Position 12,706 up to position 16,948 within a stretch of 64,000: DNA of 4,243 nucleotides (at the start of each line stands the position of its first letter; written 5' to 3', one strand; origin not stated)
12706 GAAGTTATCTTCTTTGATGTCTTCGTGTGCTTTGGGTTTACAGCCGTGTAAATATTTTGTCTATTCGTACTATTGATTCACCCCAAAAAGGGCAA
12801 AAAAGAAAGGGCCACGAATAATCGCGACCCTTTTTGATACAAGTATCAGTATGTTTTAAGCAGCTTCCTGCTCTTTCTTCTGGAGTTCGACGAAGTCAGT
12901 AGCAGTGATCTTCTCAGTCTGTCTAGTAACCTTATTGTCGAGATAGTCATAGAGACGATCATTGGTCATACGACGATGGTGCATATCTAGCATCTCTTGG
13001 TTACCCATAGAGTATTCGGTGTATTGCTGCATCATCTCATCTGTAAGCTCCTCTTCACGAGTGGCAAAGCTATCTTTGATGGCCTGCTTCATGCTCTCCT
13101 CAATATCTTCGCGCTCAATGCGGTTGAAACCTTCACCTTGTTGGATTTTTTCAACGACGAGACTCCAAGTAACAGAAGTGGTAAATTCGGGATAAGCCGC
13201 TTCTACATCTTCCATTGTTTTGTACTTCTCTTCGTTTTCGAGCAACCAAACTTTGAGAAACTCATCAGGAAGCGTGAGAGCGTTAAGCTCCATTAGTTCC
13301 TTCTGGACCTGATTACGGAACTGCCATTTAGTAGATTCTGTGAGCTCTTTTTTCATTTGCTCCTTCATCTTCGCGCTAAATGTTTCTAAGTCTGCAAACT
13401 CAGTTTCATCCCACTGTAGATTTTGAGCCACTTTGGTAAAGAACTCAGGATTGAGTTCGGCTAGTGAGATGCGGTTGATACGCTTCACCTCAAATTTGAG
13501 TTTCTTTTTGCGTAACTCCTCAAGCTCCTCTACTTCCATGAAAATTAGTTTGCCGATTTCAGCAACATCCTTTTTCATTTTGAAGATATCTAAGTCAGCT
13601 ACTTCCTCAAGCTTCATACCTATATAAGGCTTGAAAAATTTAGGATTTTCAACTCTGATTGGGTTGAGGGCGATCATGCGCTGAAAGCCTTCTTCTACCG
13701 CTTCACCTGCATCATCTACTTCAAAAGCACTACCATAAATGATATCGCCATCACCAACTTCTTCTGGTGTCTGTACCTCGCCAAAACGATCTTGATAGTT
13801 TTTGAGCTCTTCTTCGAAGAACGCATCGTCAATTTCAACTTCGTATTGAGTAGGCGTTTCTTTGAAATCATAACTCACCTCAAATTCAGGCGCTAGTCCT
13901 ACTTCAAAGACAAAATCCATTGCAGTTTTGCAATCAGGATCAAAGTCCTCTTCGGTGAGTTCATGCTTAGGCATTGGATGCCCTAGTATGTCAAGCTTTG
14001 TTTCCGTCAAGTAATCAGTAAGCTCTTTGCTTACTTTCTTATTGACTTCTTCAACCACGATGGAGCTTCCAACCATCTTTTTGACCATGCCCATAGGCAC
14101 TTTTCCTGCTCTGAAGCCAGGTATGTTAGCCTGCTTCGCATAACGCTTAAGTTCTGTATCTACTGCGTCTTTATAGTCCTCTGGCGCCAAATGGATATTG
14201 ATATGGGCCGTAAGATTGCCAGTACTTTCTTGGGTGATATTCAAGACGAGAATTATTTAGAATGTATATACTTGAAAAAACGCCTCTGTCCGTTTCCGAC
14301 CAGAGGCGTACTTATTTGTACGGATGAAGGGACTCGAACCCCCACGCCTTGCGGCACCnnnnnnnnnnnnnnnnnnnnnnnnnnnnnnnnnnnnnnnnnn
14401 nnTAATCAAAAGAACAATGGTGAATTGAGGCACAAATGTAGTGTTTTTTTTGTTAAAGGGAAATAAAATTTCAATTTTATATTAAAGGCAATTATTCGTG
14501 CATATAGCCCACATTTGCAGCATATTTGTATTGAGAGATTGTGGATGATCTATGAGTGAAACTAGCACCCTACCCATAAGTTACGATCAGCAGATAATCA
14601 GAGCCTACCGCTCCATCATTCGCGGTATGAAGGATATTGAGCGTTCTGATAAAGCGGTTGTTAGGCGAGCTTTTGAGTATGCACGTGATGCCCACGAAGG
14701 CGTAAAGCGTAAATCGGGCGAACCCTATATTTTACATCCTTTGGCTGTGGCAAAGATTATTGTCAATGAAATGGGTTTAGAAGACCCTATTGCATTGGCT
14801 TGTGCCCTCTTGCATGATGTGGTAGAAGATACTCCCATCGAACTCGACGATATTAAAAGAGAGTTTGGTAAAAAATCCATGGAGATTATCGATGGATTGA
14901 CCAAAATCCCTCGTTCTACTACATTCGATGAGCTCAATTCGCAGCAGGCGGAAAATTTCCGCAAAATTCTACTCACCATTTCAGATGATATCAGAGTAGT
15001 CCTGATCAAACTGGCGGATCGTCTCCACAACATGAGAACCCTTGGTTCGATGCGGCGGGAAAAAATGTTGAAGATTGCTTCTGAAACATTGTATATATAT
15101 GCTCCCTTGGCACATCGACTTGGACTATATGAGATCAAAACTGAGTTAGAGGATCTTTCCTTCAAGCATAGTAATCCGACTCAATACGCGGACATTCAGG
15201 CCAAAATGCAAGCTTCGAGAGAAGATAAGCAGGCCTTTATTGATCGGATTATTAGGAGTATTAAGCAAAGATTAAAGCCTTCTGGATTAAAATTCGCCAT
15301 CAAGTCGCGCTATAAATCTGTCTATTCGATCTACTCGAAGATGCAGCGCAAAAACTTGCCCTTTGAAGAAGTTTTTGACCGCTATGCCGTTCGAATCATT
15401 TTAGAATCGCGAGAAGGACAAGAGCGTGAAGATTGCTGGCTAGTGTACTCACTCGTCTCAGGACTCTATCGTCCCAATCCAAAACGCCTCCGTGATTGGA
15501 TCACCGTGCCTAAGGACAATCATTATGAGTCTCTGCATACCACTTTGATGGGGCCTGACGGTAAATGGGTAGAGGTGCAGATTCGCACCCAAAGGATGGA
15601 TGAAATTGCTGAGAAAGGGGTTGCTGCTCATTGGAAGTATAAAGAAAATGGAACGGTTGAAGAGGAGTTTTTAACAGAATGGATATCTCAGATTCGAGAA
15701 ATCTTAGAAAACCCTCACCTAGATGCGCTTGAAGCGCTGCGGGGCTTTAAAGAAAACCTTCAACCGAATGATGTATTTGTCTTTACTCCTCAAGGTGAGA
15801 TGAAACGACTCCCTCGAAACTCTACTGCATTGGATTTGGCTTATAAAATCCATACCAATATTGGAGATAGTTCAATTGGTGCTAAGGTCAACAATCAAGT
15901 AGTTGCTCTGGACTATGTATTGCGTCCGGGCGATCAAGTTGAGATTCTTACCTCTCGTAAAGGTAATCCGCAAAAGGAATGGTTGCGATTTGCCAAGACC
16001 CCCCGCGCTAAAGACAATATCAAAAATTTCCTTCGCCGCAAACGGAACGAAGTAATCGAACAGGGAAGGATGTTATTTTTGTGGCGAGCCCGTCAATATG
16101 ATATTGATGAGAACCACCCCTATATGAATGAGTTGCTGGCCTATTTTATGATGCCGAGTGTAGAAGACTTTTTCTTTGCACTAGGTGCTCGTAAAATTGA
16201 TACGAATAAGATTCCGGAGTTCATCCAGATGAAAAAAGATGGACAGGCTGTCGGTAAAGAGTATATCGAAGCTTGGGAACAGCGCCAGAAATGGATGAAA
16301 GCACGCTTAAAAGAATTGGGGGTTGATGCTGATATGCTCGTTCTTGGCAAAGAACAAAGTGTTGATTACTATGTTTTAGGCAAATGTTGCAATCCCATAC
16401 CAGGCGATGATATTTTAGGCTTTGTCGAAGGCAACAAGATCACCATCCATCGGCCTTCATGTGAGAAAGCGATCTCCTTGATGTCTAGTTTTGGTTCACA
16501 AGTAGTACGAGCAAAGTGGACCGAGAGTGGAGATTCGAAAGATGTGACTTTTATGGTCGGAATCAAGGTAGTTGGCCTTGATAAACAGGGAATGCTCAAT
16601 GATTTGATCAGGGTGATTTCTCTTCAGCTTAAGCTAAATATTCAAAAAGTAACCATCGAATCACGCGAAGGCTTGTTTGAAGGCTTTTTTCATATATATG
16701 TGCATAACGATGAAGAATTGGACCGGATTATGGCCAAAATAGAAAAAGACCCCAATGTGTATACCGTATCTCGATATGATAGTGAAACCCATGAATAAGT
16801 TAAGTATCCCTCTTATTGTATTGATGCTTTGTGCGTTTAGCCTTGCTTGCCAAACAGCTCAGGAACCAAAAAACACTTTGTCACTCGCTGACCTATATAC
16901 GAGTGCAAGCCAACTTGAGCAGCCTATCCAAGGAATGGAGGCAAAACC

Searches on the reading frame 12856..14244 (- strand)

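Call 66: search_protein_families(library=pfam, proteins=[window:12856-14244:-], max_evalue=0.0001)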
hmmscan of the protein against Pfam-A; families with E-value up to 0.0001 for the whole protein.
window:12856-14244:- (462 aa): 1 family
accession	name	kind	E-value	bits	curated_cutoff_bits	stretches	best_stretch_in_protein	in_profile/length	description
PF05697.18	Trigger_N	-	1.8e-31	109.8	22.2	1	1-149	1-143/144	Bacterial trigger factor protein (TF)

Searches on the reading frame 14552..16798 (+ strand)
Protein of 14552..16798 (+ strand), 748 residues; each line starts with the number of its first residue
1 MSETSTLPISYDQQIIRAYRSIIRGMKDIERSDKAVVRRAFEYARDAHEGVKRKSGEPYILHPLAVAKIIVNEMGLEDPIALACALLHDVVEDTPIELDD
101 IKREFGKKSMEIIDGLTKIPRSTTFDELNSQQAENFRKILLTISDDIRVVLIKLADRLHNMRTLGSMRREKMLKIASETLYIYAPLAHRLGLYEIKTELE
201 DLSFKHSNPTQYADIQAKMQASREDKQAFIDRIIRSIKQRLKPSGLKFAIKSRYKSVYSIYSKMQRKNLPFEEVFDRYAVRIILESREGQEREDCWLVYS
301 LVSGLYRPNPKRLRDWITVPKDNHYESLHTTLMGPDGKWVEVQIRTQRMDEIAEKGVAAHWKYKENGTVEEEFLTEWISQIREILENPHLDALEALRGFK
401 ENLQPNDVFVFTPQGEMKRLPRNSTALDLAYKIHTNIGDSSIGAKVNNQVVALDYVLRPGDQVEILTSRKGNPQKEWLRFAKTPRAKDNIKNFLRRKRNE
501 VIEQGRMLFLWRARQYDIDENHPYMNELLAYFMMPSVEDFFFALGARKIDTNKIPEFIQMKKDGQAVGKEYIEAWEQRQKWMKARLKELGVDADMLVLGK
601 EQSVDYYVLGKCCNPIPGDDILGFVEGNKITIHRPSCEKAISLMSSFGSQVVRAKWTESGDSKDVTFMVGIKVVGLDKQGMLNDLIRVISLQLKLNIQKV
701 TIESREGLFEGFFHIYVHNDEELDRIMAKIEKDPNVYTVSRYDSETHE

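Call 66: search_protein_families(library=pfam, proteins=[window:14552-16798:+], max_evalue=0.0001)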
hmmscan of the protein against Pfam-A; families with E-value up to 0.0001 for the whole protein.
window:14552-16798:+ (748 aa): 5 families
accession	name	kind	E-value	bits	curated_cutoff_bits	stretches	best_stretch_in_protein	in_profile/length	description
PF13328.12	HD_4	-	1.3e-44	152.1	27.2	1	40-192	1-155/156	HD domain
PF04607.23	RelA_SpoT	-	5.2e-37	127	27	1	252-367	1-112/113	Region found in RelA / SpoT proteins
PF02824.27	TGS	-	5.7e-21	74.8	22.2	1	408-467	1-60/60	TGS domain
PF13291.12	ACT_4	-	4.4e-18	66.2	27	1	666-741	4-80/80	ACT domain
PF01966.28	HD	-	3.5e-07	30.9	22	1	62-161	4-116/116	HD domain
